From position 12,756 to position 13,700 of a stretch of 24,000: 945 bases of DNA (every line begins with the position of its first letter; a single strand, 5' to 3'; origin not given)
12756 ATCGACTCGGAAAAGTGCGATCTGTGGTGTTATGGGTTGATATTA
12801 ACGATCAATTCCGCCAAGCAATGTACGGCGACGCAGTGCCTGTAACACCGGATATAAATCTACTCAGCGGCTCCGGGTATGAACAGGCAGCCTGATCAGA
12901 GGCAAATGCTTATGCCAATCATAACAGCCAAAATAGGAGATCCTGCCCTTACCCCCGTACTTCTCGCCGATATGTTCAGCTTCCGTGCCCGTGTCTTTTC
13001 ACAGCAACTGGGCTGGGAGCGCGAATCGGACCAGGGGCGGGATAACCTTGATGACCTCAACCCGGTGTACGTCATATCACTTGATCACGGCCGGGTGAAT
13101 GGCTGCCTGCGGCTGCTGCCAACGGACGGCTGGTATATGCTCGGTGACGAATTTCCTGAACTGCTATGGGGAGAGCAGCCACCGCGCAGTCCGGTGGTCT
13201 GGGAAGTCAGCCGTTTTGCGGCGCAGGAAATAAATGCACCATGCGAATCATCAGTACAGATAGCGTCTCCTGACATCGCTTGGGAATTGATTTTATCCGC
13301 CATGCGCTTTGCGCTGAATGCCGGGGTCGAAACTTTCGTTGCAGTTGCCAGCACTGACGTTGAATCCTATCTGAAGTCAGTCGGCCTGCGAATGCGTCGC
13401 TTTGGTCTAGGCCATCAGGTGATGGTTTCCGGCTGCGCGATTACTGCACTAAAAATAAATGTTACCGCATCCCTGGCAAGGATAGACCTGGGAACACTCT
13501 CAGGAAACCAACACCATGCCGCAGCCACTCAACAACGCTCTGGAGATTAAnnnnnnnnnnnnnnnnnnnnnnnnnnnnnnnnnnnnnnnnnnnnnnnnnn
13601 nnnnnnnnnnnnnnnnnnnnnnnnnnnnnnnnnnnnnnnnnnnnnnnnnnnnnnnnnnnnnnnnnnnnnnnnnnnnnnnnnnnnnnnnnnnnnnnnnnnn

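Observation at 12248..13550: Two tandem, strongly diverged LuxI-family synthases behind a single luxR and a single lux box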

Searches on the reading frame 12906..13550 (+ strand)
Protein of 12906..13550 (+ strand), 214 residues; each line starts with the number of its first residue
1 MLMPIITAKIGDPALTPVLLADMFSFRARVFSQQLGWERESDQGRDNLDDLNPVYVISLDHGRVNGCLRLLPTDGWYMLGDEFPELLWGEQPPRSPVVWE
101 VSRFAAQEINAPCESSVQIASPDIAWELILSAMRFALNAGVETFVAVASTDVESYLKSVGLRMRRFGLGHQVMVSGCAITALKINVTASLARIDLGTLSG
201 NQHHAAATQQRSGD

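Call 3: search_protein_families(library=pfam, proteins=[window:12906-13550:+], max_evalue=0.01)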
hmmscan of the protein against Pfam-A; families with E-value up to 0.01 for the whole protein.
window:12906-13550:+ (214 aa): 1 family
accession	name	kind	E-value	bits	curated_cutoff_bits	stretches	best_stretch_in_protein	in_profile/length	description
PF00765.23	Autoind_synth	-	1.1e-24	87.5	24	1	20-171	10-162/183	Autoinducer synthase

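Call 6: find_homologous_proteins(query=window:12906-13547:+, max_evalue=0.00001)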
Query window:12906-13547:+ (214 aa): 1 proteins with E <= 0.00001 among 217 candidates.
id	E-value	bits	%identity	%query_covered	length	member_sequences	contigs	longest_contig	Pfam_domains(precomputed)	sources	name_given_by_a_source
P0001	1.5e-137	474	100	99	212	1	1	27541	PF00765.24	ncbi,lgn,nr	ncbi:MAG: acyl-homoserine-lactone synthase AbaI [Gammaproteobacteria bacterium]|nr:MAG: acyl-homoser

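Call 10: find_encoding_contigs(protein=P0001, flank=10000, max_places=6)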
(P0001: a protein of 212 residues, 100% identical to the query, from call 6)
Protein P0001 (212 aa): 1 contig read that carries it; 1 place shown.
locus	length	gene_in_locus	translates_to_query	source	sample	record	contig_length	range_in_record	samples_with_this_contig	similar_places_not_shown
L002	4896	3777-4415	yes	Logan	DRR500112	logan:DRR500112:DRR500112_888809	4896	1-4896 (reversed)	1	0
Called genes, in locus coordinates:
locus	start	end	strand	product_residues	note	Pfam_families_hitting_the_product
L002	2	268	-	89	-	?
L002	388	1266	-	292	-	PF00326:Peptidase_S9 (faint), PF07224:Chlorophyllase, PF01738:DLH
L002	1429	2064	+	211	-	PF01625:PMSR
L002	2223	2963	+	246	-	PF03472:Autoind_bind, PF00196:GerE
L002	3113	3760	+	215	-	PF00765:Autoind_synth, PF13444:Acetyltransf_5 (faint)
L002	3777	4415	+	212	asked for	PF00765:Autoind_synth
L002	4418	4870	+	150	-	-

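Call 15: search_protein_representatives(protein=window:12912-13547:+)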
Query: 212 residues. Proteins with E-value up to 0.001 (for the whole library): 1424; up to 1e-10: 485; up to 1e-30: 1. The best 150 are listed.
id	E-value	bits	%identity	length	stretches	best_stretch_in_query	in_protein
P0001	4.4e-138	474.0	100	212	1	1-212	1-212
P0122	1.3e-29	119.7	40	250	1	17-189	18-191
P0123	5.9e-29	117.5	42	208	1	3-164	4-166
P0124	1.9e-28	115.9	42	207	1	18-173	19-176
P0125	2.8e-28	115.3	41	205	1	3-181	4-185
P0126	6.0e-28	114.3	44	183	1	3-162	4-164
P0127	1.2e-27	113.3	41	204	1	18-184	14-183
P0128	1.1e-26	110.1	41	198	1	19-186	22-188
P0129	1.5e-25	106.4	48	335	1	17-157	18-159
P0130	3.6e-25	105.2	42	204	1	3-192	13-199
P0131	3.9e-25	105.1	37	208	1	6-181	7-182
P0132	3.9e-25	105.1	42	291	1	16-174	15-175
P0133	1.3e-24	103.4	40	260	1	16-188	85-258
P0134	1.6e-24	103.0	39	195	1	20-187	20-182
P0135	1.8e-24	102.9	37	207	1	5-167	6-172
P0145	5.1e-23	98.2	32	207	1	3-201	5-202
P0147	1.5e-22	96.6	37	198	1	13-190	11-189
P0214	1.4e-18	83.7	33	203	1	18-186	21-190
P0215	1.4e-18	83.6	38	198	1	17-162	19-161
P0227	6.8e-18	81.4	38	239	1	4-173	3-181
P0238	1.2e-17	80.7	43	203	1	10-150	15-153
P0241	1.4e-17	80.4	40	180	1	13-141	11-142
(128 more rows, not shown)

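Call 17: list_cluster_members(proteins=[P0122, P0123, P0124, P0125, P0126, P0127, P0128, P0129, P0130, P0131])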
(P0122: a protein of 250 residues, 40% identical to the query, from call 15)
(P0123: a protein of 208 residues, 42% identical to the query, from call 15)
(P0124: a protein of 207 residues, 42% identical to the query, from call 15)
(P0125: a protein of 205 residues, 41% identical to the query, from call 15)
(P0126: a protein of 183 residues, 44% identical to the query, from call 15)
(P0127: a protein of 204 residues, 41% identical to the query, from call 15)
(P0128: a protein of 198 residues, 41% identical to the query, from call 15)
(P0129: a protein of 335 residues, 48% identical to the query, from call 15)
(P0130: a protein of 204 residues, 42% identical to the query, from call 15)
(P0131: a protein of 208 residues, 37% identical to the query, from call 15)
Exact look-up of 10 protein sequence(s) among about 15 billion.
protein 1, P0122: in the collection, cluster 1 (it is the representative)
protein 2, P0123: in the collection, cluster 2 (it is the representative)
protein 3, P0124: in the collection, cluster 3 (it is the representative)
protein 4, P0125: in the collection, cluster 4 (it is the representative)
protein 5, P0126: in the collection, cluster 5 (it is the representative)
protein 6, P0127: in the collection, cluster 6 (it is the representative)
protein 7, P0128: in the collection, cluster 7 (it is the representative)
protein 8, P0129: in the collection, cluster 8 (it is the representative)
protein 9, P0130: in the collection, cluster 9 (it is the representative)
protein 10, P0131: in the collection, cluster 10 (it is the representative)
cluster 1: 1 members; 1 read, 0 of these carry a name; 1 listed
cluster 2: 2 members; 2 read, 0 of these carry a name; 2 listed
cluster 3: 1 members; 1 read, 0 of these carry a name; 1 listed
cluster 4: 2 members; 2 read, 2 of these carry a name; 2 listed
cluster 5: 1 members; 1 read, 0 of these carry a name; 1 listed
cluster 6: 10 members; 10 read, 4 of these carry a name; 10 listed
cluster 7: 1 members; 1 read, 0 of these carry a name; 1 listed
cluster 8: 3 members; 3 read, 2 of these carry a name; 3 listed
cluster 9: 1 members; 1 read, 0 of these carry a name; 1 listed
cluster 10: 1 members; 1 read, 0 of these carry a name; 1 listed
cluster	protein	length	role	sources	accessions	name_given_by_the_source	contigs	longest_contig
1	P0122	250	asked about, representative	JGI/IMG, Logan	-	-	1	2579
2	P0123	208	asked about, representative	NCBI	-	-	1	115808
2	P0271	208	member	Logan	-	-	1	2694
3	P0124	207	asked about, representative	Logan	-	-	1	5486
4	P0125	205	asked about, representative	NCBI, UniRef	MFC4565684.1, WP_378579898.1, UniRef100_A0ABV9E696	acyl-homoserine-lactone synthase [Nocardiopsis mangrovi] | acyl-homoserine-lactone synthase n=1 Tax=Nocardiopsis mangrovi TaxID=1179818 ...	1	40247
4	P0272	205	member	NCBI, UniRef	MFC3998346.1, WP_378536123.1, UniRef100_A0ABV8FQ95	acyl-homoserine-lactone synthase [Nocardiopsis sediminis] | acyl-homoserine-lactone synthase n=1 Tax=Nocardiopsis sediminis TaxID=1778267 ...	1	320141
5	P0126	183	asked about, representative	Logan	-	-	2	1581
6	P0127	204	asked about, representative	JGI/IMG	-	-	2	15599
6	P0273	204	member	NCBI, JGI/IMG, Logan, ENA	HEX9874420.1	MAG TPA: acyl-homoserine-lactone synthase [Deferrimonas sp.] | acyl homoserine lactone synthase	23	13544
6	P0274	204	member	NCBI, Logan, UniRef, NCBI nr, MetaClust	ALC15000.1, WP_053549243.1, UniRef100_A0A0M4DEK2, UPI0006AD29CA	N-acyl-L-homoserine lactone synthetase [Desulfuromonas soudanensis] | acyl-homoserine-lactone synthase n=1 Tax=Desulfuromonas soudanensis TaxID=1603606 ... | acyl-homoserine-lactone synthase [Desulfuromonas soudanensis]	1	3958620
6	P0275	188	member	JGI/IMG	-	acyl homoserine lactone synthase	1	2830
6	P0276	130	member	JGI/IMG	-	acyl homoserine lactone synthase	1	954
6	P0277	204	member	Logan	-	-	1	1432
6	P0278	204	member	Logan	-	-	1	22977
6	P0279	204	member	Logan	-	-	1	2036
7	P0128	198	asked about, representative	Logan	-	-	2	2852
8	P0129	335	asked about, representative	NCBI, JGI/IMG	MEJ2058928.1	MAG: acyl-homoserine-lactone synthase [Gammaproteobacteria bacterium] | N-acyl-L-homoserine lactone synthetase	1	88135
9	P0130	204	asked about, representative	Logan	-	-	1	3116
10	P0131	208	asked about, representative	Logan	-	-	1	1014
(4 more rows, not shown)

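Call 18: search_solved_structures(query=window:12912-13547:+, max_evalue=0.001, show_alignments=3)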
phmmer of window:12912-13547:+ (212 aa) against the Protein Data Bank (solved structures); distinct sequences matched with E-value up to 0.001: 6.
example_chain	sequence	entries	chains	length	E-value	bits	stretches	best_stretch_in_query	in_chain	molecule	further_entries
1ro5_A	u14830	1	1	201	1.5e-25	93.3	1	16-188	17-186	Autoinducer synthesis protein lasI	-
3p2f_A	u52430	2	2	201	4.9e-22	81.8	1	17-195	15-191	AHL synthase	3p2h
6wn0_A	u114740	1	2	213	1.7e-08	37.6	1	12-184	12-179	4-coumaroyl-homoserine lactone synthase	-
5w8a_A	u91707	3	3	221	6.3e-08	35.7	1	18-104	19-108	Autoinducer synthase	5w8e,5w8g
5w8c_A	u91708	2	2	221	6.3e-08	35.7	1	18-104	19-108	Autoinducer synthase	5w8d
6wns_A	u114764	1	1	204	9.2e-07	31.9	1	20-186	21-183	Acyl-homoserine-lactone synthase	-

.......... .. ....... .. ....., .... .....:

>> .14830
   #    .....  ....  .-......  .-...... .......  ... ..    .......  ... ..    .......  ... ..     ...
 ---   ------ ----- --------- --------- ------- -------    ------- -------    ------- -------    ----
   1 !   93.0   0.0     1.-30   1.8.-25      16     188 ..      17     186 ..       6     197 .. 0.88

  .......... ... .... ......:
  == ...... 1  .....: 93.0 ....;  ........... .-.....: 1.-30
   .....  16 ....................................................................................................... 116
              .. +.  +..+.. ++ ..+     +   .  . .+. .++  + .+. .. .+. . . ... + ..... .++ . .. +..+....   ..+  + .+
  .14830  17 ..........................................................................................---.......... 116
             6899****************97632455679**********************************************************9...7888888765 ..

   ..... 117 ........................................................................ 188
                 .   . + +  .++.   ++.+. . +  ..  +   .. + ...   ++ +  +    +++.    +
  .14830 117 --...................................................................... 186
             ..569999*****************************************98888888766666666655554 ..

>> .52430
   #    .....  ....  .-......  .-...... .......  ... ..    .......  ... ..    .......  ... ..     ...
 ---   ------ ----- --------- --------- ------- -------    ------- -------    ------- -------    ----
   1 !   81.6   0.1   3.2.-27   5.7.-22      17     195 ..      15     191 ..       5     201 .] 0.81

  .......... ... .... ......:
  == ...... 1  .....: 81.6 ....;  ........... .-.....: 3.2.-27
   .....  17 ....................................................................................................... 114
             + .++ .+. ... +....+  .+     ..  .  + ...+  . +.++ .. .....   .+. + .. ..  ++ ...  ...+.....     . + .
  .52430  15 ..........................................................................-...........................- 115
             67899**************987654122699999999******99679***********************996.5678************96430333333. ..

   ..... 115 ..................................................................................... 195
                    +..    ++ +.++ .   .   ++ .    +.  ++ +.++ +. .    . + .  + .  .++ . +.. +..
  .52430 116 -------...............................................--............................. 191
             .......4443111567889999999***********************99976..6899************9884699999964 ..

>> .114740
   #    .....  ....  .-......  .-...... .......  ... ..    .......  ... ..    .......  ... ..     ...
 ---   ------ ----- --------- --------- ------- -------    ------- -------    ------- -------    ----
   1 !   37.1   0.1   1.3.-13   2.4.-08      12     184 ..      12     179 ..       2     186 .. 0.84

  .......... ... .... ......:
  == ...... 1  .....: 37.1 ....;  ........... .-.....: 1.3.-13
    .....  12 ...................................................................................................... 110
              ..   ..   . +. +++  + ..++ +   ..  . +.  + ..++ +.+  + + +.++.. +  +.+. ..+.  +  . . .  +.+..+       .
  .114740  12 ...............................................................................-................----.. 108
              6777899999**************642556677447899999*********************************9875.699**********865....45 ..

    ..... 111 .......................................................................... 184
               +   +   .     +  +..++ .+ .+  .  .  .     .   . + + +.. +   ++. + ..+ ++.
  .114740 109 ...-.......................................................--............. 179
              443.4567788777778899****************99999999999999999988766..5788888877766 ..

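Call 27: find_related_loci(query=A4, collection=metagenome_contigs, flank=6000)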
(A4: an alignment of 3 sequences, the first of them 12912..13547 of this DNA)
Query A4 (212 aa) in metagenome_contigs; peptide patterns used: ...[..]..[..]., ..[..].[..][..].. (x = any residue, [..] = any of these).
600 stretches matched a pattern (row limit reached: there are more); 1 encode a relative of the query (tblastn E <= 1e-3); 1 distinct loci.
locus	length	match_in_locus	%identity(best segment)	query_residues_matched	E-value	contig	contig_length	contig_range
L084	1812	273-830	36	3-188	2e-34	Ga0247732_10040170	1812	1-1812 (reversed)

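Call 61: predict_structure(alignment_id=A7)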
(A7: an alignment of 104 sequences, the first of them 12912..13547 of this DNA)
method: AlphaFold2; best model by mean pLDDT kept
length: 212 residues; sequences in the alignment: 104
mean_pLDDT: 86.9   pTM: 0.83
mean pLDDT of the five models: 86.9, 86.3, 85.9, 85.8, 85.8
residues with pLDDT >= 90: 147; 70-90: 33; 50-70: 16; < 50: 16
segments of 3 or more residues with pLDDT < 50: 197-212
pLDDT, mean of each block of 10 residues (from residue 1): 95 96 91 74 91 96 97 96 96 98 82 66 95 97 95 92 95 92 93 57 42 38
secondary structure, 60 per line:
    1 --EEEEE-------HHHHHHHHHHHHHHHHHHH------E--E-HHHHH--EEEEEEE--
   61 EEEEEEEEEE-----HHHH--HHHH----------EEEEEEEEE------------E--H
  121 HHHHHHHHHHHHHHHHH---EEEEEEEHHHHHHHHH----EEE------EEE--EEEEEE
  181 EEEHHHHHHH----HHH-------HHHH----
elements in order: E3-7 H15-33 H45-49 E52-58 E61-70 H76-79 H82-85 E96-104 H120-137 E141-147 H148-156 E161-163 E170-172 E175-183 H184-190 H205-208

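Call 65: fold_search(model_id=the predicted structure, library=pdb)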
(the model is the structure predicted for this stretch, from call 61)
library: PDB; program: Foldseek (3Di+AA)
matches with E <= 10: 1090; with E <= 0.001: 266
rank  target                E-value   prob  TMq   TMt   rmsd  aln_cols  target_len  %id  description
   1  1ro5                  3.0e-16  1.00  0.76  0.82   2.8       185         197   31  Crystal Structure of the AHL Synthase LasI (released 2004-08-24)
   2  3p2h                  2.4e-15  1.00  0.75  0.86   2.4       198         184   32  Crystal structure of TofI in a ternary complex with an inhibitor and MTA (released 2011-07-06)
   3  3p2f                  2.5e-14  1.00  0.72  0.87   2.5       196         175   31  Crystal structure of TofI in an apo form (released 2011-07-06)
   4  6wn0_B                5.5e-13  1.00  0.74  0.74   3.3       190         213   24  The structure of a CoA-dependent acyl-homoserine lactone synthase, RpaI, with the adduct of SAH and p-coumaroyl CoA (released 2020-05-13)
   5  5w8g                  1.7e-12  1.00  0.73  0.73   3.5       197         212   23  The structure of a COA-dependent acyl-homoserine lactone synthase, BjaI, with SAH (released 2017-08-23)
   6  5w8e                  1.9e-12  1.00  0.73  0.73   3.1       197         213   23  The structure of a CoA-dependent acyl-homoserine lactone synthase, BjaI, with the adduct of SAH and IV-CoA (released 2017-08-23)
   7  5w8a                  1.9e-12  1.00  0.73  0.73   3.5       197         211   23  The structure of a COA-dependent acyl-homoserine lactone synthase, BjaI, with SAM and isopentyl-CoA (released 2017-08-23)
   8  5w8c                  2.2e-12  1.00  0.73  0.73   3.4       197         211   23  The structure of a COA-dependent acyl-homoserine lactone synthase, BjaI, with MTA and isovaleryl-CoA (released 2017-08-23)
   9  6wn0_A                4.5e-12  1.00  0.74  0.74   3.3       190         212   25  The structure of a CoA-dependent acyl-homoserine lactone synthase, RpaI, with the adduct of SAH and p-coumaroyl CoA (released 2020-05-13)
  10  6wns                  2.9e-11  1.00  0.72  0.77   2.8       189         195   25  The structure of a CoA-dependent acyl-homoserine lactone synthase, MesI (released 2020-05-13)
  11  5jph_A                4.4e-07  1.00  0.58  0.83   3.0       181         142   15  Structure of a GNAT acetyltransferase SACOL1063 from Staphylococcus aureus in complex with CoA (released 2016-06-29)
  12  3efa                  5.2e-07  1.00  0.56  0.78   3.3       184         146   14  Crystal structure of putative N-acetyltransferase from Lactobacillus plantarum (released 2008-09-23)
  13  5jq4_B                6.3e-07  1.00  0.55  0.76   4.6       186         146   14  Structure of a GNAT acetyltransferase SACOL1063 from Staphylococcus aureus (released 2016-06-29)
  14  5jph_B                8.5e-07  1.00  0.58  0.82   2.9       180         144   15  Structure of a GNAT acetyltransferase SACOL1063 from Staphylococcus aureus in complex with CoA (released 2016-06-29)
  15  2g0b_C                1.1e-06  1.00  0.58  0.65   5.5       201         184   12  The structure of FeeM, an N-acyl amino acid synthase from uncultured soil microbes (released 2006-09-26)
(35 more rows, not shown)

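Call 79: search_protein_families(library=ncbifam, proteins=[window:12912-13547:+], max_evalue=0.001)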
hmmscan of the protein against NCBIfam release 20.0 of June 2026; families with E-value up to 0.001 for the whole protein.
window:12912-13547:+ (212 aa): 3 families
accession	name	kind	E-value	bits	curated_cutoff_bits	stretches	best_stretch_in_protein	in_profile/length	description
NF010408.0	PRK13834.1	subfamily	9.3e-22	77.6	292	1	3-172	3-173/207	acyl-homoserine-lactone synthase TraI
NF052393.1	AHserLSynTraI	equivalog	2.6e-19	69.3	250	1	15-178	15-178/212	acyl-homoserine-lactone synthase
TIGR03694.1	exosort_acyl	subfamily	1.6e-05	24.5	111.95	0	105-165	139-199/241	PEP-CTERM/exosortase system-associated acyltransferase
